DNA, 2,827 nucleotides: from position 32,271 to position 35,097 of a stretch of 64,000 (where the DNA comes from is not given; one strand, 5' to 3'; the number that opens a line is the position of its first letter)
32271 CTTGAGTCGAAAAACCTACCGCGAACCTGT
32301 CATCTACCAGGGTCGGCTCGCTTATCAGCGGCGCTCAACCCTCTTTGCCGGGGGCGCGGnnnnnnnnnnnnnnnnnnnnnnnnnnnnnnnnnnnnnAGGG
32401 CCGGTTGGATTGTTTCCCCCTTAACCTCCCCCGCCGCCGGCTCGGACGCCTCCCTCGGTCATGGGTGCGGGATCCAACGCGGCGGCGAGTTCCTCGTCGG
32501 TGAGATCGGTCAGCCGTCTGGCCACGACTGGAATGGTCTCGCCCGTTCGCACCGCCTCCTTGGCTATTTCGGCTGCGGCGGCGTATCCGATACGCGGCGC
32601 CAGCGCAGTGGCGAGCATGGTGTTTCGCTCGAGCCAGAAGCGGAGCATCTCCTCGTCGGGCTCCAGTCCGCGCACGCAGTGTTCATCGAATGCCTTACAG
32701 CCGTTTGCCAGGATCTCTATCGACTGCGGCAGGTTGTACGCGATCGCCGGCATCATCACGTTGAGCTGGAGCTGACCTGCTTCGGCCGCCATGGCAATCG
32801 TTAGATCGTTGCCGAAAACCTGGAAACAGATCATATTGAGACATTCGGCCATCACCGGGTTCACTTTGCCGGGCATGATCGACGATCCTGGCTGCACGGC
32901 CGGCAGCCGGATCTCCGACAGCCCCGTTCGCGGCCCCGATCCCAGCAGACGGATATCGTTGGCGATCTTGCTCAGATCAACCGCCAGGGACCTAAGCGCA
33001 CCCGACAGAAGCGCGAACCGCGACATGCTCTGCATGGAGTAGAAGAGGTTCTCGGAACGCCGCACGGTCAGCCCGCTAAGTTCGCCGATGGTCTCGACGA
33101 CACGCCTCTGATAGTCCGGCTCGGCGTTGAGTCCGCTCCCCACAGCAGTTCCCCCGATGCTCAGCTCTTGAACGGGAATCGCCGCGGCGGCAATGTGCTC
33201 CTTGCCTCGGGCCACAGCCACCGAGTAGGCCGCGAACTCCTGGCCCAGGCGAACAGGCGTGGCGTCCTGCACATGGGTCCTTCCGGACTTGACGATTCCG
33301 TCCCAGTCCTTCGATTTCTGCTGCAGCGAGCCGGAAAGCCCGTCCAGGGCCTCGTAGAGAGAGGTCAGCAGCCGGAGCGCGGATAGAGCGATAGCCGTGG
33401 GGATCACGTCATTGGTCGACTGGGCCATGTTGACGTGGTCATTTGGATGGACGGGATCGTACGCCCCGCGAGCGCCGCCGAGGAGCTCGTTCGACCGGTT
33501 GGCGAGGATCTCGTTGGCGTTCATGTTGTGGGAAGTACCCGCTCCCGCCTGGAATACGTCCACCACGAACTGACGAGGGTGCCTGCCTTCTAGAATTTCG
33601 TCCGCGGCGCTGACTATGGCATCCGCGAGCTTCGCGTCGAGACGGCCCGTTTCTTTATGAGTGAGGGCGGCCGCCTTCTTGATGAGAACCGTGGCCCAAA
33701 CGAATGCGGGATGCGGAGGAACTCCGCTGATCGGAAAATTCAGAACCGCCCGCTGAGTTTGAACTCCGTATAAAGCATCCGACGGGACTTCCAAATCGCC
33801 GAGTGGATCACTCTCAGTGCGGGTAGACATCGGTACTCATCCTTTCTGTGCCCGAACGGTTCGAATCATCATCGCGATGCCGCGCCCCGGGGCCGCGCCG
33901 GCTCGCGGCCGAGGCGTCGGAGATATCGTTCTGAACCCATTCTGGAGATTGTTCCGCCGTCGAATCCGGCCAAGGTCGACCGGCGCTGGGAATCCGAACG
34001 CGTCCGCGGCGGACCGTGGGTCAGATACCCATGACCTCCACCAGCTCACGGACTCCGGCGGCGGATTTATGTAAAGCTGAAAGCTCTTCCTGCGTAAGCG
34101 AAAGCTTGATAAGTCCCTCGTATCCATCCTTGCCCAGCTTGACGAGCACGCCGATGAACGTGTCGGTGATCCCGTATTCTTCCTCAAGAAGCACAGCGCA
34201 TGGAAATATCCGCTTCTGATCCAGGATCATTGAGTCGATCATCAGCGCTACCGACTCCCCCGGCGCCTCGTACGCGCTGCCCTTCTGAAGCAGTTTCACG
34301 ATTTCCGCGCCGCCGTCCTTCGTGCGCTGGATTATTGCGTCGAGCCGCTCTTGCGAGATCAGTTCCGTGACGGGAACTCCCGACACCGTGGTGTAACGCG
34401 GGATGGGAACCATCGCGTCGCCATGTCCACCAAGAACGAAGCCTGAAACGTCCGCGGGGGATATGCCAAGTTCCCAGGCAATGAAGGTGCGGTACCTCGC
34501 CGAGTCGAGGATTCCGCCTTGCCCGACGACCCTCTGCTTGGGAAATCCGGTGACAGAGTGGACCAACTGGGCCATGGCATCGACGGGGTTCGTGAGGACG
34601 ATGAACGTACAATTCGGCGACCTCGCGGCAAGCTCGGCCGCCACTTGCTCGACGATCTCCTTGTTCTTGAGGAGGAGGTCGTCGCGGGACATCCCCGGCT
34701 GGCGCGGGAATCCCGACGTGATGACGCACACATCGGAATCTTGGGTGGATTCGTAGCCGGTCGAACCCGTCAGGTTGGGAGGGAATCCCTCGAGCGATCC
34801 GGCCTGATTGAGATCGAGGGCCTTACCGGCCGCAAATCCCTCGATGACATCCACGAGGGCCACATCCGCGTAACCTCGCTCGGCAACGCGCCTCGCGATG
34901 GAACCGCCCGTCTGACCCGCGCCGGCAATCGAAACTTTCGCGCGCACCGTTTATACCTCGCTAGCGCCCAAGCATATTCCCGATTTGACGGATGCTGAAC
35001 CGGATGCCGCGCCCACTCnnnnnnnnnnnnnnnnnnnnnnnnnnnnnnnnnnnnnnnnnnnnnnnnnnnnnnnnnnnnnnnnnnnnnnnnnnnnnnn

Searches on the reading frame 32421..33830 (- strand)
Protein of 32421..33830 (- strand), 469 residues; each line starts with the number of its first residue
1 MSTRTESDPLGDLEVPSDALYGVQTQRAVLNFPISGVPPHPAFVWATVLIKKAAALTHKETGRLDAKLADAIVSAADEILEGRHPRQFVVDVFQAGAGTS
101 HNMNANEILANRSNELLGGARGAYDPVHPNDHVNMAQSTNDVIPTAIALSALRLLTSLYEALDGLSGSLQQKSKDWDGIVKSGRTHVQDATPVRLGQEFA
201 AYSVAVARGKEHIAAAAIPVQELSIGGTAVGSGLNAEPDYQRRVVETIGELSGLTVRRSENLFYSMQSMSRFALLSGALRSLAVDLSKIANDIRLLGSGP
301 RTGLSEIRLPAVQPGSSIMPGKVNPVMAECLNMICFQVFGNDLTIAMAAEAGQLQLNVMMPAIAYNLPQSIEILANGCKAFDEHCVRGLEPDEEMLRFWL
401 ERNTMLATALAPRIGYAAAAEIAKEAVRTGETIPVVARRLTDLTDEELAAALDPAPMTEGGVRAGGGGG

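Call 3: search_protein_families(library=pfam, proteins=[window:32421-33830:-], max_evalue=0.01)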
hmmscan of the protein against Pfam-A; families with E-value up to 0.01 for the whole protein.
window:32421-33830:- (469 aa): 2 families
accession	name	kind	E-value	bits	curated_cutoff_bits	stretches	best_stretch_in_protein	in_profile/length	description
PF00206.25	Lyase_1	-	8.4e-92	308.3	27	1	11-340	1-312/312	Lyase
PF10415.14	FumaraseC_C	-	4.1e-17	62.8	32.5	1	406-459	1-54/54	Fumarase C C-terminus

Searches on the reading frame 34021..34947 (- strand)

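Call 3: search_protein_families(library=pfam, proteins=[window:34021-34947:-], max_evalue=0.01)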
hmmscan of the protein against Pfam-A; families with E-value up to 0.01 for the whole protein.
window:34021-34947:- (308 aa): 2 families
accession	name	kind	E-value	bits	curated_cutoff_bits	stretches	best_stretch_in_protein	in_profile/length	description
PF00056.29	Ldh_1_N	-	1.2e-34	119.8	27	1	4-142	2-141/141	lactate/malate dehydrogenase, NAD binding domain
PF02866.23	Ldh_1_C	-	6.6e-25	88.5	22.6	1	147-300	3-164/174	lactate/malate dehydrogenase, alpha/beta C-terminal domain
